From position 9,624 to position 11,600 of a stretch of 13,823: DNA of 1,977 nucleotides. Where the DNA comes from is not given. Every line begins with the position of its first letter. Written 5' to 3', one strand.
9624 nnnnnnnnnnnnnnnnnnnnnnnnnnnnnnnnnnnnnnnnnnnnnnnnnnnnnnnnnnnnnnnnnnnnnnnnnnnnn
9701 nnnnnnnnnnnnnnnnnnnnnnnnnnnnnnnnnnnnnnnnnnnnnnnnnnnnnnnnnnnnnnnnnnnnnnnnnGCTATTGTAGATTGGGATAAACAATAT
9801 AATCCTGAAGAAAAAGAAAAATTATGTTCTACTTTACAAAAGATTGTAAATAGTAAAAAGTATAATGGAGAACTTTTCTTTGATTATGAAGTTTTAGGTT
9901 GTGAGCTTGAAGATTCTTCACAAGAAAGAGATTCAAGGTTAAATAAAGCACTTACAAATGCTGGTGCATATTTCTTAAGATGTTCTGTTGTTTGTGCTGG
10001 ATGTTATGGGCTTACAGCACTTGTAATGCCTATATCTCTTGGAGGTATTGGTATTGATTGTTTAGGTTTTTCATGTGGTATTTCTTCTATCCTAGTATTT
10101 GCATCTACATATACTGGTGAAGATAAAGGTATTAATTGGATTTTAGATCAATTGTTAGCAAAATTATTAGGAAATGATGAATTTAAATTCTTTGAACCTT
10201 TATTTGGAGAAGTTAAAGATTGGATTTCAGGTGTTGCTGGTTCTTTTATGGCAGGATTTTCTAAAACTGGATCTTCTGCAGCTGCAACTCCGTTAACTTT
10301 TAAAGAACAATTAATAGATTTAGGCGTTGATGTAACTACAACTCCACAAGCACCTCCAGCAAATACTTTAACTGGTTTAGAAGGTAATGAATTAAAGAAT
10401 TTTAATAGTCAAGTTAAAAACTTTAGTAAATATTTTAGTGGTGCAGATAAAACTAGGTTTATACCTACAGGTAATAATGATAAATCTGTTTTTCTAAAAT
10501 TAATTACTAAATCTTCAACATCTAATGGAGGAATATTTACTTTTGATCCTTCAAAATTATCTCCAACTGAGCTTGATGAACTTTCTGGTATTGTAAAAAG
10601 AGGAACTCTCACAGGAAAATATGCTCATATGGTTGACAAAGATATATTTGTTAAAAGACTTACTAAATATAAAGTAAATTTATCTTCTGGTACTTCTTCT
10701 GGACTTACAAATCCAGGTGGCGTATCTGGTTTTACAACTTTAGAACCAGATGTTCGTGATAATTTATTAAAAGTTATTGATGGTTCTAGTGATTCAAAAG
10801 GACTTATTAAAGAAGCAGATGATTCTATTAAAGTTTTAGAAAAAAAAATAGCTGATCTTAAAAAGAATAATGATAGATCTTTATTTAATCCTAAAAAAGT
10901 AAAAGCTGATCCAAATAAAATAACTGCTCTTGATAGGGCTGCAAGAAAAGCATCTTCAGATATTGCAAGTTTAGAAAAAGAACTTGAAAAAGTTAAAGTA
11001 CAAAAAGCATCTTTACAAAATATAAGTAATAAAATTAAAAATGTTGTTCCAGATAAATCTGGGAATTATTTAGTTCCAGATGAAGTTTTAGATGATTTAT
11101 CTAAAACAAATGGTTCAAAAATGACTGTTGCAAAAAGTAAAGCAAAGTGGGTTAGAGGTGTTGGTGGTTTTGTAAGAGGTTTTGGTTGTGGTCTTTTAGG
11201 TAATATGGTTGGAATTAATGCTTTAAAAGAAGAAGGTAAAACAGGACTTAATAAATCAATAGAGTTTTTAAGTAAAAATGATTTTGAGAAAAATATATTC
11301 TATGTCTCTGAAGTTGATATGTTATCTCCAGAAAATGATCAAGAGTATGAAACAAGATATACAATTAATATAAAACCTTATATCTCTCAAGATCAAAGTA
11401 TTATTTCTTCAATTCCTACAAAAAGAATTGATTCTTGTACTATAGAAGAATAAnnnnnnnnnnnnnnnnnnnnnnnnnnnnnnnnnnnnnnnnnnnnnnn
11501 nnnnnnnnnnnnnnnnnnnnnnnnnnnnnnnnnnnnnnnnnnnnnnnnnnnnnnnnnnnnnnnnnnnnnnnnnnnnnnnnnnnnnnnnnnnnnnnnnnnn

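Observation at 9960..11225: C-terminal module of the giant protein: Gly/Cys-rich hydrophobic segments flanking heptad repeats (glycine-zipper / fusion-peptide-like)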

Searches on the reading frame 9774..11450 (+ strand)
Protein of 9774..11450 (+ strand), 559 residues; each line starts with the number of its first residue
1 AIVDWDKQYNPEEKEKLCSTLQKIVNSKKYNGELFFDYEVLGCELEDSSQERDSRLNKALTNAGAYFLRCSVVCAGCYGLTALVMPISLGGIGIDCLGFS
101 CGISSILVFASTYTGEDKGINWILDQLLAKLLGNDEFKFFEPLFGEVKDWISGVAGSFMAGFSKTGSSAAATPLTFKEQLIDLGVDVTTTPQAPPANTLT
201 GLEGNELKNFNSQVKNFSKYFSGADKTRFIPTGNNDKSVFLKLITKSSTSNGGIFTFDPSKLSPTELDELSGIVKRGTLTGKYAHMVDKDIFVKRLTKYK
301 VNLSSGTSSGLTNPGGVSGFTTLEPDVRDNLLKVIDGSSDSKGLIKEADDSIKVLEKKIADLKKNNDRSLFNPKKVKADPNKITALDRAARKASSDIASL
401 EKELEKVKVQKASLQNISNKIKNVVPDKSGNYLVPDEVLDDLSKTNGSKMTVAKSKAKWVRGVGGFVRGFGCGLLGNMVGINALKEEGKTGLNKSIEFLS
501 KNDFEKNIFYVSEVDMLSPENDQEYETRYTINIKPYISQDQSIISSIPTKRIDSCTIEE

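Call 9: find_homologous_proteins(query=window:9891-11450:+, max_evalue=0.001)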
Query window:9891-11450:+: 8000 candidates shared short words with the query, none scored E <= 0.001.

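Call 12: search_solved_structures(query=window:9891-11450:+, max_evalue=10)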
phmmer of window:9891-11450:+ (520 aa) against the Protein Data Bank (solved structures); distinct sequences matched with E-value up to 10: 7.
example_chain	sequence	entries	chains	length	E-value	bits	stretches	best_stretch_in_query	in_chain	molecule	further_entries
9rgx_A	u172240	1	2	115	0.36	12.7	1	302-370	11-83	sc-apCC3-ACW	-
3t97_C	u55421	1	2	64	0.74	11.7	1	341-392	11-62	Nuclear pore glycoprotein p62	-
21ty_A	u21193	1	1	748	0.78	11.6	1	290-403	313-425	Free fatty acid receptor 2,human free fatty acid receptor 2 (FFA2) fused with de novo desi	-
9uvz_A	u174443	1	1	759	0.81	11.5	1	290-403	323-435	Lysophosphatidic acid receptor 2,ARK1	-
9uvy_A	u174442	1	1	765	0.83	11.5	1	290-403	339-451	Vasopressin V2 receptor,ARK1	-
1fjh_A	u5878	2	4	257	1.6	10.5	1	397-444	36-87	3ALPHA-HYDROXYSTEROID DEHYDROGENASE/CARBONYL REDUCTASE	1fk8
8j07_m8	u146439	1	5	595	1.7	10.5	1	313-387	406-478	Outer dynein arm-docking complex subunit 3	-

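Call 19: find_related_loci(query=window:9891-11450:+, collection=genome_contigs, flank=10000)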
Query window:9891-11450:+ (520 aa) in genome_contigs; peptide patterns used: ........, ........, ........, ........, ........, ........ (x = any residue, [..] = any of these).
599 stretches matched a pattern (row limit reached: there are more); 1 encode a relative of the query (tblastn E <= 1e-3); 1 distinct loci.
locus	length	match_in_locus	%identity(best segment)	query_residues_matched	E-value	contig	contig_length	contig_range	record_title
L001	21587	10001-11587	43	1-517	7e-110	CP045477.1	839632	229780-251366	MAG: Candidatus Forterrea multitransposorum CG_2015-17_Forterrea_25_41 chromosome, complete genome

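Call 38: find_homologous_proteins(query=A1, max_evalue=0.001)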
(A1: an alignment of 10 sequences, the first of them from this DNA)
Query A1 (10 sequences) (559 aa, profile of the alignment): 1 proteins with E <= 0.001 among 8000 candidates.
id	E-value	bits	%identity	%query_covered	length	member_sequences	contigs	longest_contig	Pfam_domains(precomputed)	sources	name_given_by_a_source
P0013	3.0e-99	352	49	37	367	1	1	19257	-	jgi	-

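Call 59: predict_structure(alignment_id=A2)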
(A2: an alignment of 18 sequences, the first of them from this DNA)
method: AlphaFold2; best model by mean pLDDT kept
length: 559 residues; sequences in the alignment: 18
mean_pLDDT: 62.7   pTM: 0.43
mean pLDDT of the five models: 62.7, 61.7, 61.1, 59.1, 58.1
residues with pLDDT >= 90: 5; 70-90: 253; 50-70: 136; < 50: 165
segments of 3 or more residues with pLDDT < 50: 1-11, 80-90, 117-121, 137-203, 205-227, 306-318, 446-463, 549-559
pLDDT, mean of each block of 10 residues (from residue 1): 41 66 80 77 76 84 82 68 39 64 77 62 53 51 40 36 28 27 31 30 41 43 53 79 77 63 84 80 59 71 49 39 75 71 78 88 74 57 64 83 86 88 75 75 53 40 56 72 72 81 66 72 65 71 55 39
secondary structure, 60 per line:
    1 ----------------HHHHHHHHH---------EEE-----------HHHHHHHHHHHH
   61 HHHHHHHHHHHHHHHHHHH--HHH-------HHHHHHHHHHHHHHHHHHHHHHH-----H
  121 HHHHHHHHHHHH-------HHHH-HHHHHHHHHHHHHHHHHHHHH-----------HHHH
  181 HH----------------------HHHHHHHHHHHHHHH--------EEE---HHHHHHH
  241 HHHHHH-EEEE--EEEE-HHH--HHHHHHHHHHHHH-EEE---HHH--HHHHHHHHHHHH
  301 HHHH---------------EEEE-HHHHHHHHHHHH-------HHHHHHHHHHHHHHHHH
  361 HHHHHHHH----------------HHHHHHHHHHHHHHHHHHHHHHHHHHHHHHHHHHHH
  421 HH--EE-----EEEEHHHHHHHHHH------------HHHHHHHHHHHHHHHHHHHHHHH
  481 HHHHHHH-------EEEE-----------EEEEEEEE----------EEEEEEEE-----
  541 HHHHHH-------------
elements in order: H17-25 E35-37 H49-79 H92-114 H120-132 H140-143 H145-165 H177-182 H205-219 E228-230 H234-246 E248-251 E254-257 H264-276 E278-280 H289-304 E320-323 H325-336 H344-368 H385-422 E432-435 H436-445 H458-487 E495-498 E510-517 E528-535 H541-546

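Call 61: fold_search(model_id=the predicted structure, library=pdb)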
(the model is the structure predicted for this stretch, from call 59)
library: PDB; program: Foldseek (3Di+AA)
matches with E <= 10: 173; with E <= 0.001: 0
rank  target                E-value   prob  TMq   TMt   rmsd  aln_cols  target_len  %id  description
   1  3gzh                  3.3e-01  0.09  0.11  0.13  30.2       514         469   11  Crystal structure of phosphate-bound adenylosuccinate lyase from E. coli (released 2009-08-25)
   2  4mx2_B                3.5e-01  0.14  0.12  0.15  27.3       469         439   10  Crystal Structure of adenylosuccinate lyase from Leishmania donovani (released 2014-04-16)
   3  2pts                  3.6e-01  0.07  0.10  0.12  29.0       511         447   12  Crystal structure of wild type Escherichia coli adenylosuccinate lyase (released 2007-07-03)
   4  6mpv_B                4.2e-01  0.14  0.12  0.19  23.7       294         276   11  Cryo-electron microscopy structure of Plasmodium falciparum Rh5/CyRPA/Ripr invasion complex (released 2018-12-12)
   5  2ptq_A                4.4e-01  0.07  0.11  0.12  29.9       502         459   12  Crystal structure of Escherichia coli adenylosuccinate lyase mutant H171N with bound AMP and fumarate (released 2007-07-03)
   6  4mx2_H                6.1e-01  0.08  0.11  0.13  27.9       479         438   10  Crystal Structure of adenylosuccinate lyase from Leishmania donovani (released 2014-04-16)
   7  2ptr_B                8.2e-01  0.09  0.13  0.15  28.4       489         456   11  Crystal structure of Escherichia coli adenylosuccinate lyase mutant H171A with bound adenylosuccinate substrate (released 2007-07-03)
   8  4efc_B                9.0e-01  0.09  0.13  0.15  27.6       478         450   10  Crystal Structure of Adenylosuccinate Lyase from Trypanosoma Brucei, Tb427tmp.160.5560 (released 2013-02-13)
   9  4mx2_D                9.0e-01  0.08  0.12  0.15  27.1       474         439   10  Crystal Structure of adenylosuccinate lyase from Leishmania donovani (released 2014-04-16)
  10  4mx2_F                9.4e-01  0.08  0.12  0.15  27.3       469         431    9  Crystal Structure of adenylosuccinate lyase from Leishmania donovani (released 2014-04-16)
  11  2ptq_B                9.4e-01  0.08  0.13  0.15  29.5       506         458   11  Crystal structure of Escherichia coli adenylosuccinate lyase mutant H171N with bound AMP and fumarate (released 2007-07-03)
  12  2ptr_A                1.0e+00  0.06  0.12  0.14  29.3       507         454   11  Crystal structure of Escherichia coli adenylosuccinate lyase mutant H171A with bound adenylosuccinate substrate (released 2007-07-03)
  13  7zdw_C                1.1e+00  0.10  0.12  0.11  31.8       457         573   10  IF(heme/confined) conformation of CydDC mutant (E500Q.C) in AMP-PNP(CydD) bound state (Dataset-22) (released 2023-04-19)
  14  3bhg                  1.1e+00  0.08  0.13  0.15  29.0       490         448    9  Crystal structure of adenylosuccinate lyase from Legionella pneumophila (released 2007-12-04)
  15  7pi6_A                1.3e+00  0.15  0.13  0.25  17.2       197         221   11  Trypanosoma brucei ISG65 bound to human complement C3d (released 2022-07-27)
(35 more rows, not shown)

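Call 63: search_protein_families(library=pfam, max_evalue=0.01, proteins=[window:9774-11450:+])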
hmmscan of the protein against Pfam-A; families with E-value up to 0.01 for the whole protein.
window:9774-11450:+ (559 aa): 0 families

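Call 68: search_dna_similar(query=window:9891-11450:+, collection=phages, mode=protein, max_evalue=0.01, max_rows=10)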
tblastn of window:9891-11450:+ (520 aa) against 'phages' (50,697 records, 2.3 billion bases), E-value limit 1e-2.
No match.

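Call 76: search_solved_structures(query=A2, max_evalue=1)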
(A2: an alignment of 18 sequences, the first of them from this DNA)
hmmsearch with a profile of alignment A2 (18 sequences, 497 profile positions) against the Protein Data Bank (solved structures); distinct sequences matched with E-value up to 1: 136 (the best 60 are shown).
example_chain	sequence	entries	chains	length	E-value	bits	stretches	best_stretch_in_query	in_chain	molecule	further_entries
7v1k_A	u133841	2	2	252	0.00098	22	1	246-366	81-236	Isoform 2 of Nuclear autoantigenic sperm protein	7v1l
4zry_B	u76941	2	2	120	0.0014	21.5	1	293-370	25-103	Keratin, type II cytoskeletal 1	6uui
2yo3_A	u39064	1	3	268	0.0019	21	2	305-379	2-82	GENERAL CONTROL PROTEIN GCN4, PUTATIVE INNER MEMBRANE PROTEIN, GENERAL CONTROL PROTEIN GCN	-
7v1m_G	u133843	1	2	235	0.002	20.9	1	246-362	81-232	Isoform 2 of Nuclear autoantigenic sperm protein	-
9dzc_A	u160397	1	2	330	0.003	20.3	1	230-388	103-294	Reticulocyte-binding protein 2b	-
4lin_A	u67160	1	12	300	0.0035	20.1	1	243-398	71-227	Tail needle protein gp26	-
7m2w_U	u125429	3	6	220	0.0081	18.9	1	188-369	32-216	Spindle pole body component 110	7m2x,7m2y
8qae_A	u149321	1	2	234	0.0085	18.9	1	292-395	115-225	sc-apCC-6-SLLA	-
7v6p_A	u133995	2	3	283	0.012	18.4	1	235-360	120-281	Isoform 2 of Nuclear autoantigenic sperm protein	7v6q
6gao_A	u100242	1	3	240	0.016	18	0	298-367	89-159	Outer capsid protein sigma-1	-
9b7j_S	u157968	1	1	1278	0.016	17.9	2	269-363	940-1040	Dynactin subunit 1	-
9b7j_s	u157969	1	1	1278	0.016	17.9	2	269-363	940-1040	Dynactin subunit 1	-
6yle_A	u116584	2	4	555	0.019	17.7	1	295-363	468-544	Pre-rRNA-processing protein IPI3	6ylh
6ian_C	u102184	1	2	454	0.026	17.3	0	254-367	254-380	Intraflagellar transport protein 81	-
1wpa_A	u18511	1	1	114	0.031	17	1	294-363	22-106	Occludin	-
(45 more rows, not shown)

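Call 78: fold_search(model_id=the predicted structure, library=viral)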
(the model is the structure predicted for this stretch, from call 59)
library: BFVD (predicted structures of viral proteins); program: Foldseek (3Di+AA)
matches with E <= 10: 183; with E <= 0.001: 0
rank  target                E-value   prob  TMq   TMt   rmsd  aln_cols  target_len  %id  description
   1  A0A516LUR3            1.6e-01  0.21  0.12  0.06  19.3       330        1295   11  (no name in the UniProt tables at hand)
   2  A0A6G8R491            1.7e-01  0.21  0.14  0.07  32.0       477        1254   10  (no name in the UniProt tables at hand)
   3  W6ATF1                2.8e-01  0.11  0.10  0.15  26.0       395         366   14  (no name in the UniProt tables at hand)
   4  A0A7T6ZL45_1          6.5e-01  0.10  0.13  0.09  26.2       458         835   10  (no name in the UniProt tables at hand)
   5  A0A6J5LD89            6.8e-01  0.05  0.07  0.11  19.7       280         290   14  Uncharacterized protein [uncultured Caudovirales phage]
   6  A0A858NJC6            7.2e-01  0.23  0.15  0.28  33.3       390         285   15  (no name in the UniProt tables at hand)
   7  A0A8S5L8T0            8.3e-01  0.06  0.11  0.06  53.6       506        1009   13  Tail tape measure protein [Myoviridae sp. ctuYn2]
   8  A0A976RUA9            9.1e-01  0.04  0.08  0.10  31.8       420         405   11  (no name in the UniProt tables at hand)
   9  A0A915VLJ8            9.1e-01  0.03  0.10  0.11  34.0       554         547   11  (no name in the UniProt tables at hand)
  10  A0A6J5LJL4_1          9.1e-01  0.02  0.09  0.05  28.6       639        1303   10  LT_GEWL domain containing protein [uncultured Caudovirales phage]
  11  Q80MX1                1.0e+00  0.18  0.12  0.11  17.8       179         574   13  Polyprotein (Fragment) [Cardamom mosaic virus]
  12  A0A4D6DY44            1.0e+00  0.11  0.13  0.24  23.7       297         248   11  Uncharacterized protein [Edwardsiella phage pEt-SU]
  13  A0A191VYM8            1.0e+00  0.10  0.08  0.20  20.3       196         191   11  Uncharacterized protein [Roseobacter phage RD-1410Ws-07]
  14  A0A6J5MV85            1.1e+00  0.20  0.09  0.23  10.6       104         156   10  Uncharacterized protein [uncultured Caudovirales phage]
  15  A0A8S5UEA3            1.1e+00  0.06  0.13  0.09  22.9       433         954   12  Minor tail protein [Siphoviridae sp. ctJLm32]
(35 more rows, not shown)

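Call 89: find_related_loci(query=window:9891-11450:+, collection=viral_contigs, flank=8000)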
Query window:9891-11450:+ (520 aa) in viral_contigs; peptide patterns used: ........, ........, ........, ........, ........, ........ (x = any residue, [..] = any of these).
61 stretches matched a pattern, but none encodes a relative of the query by tblastn (E <= 1e-3).

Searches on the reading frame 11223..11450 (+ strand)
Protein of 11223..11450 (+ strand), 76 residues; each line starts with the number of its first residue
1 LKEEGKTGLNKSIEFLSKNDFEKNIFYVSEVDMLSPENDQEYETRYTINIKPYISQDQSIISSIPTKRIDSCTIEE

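Call 44: find_related_loci(query=window:11223-11450:+, collection=metagenome_contigs, flank=10000)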
Query seq(76 aa) (76 aa) in metagenome_contigs; peptide patterns used: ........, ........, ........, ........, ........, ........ (x = any residue, [..] = any of these).
235 stretches matched a pattern; 3 encode a relative of the query (tblastn E <= 1e-3); 3 distinct loci.
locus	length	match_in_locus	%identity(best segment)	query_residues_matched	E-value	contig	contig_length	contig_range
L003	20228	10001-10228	100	1-76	1e-49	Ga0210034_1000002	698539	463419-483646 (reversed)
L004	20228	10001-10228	99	1-76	3e-49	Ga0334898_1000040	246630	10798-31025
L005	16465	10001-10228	99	1-76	3e-49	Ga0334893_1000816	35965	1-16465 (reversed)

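Call 87: find_homologous_proteins(query=window:11223-11450:+, max_evalue=0.001)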
Query seq(76 aa): no candidate shares three 5-residue words with the query. No homologue found.
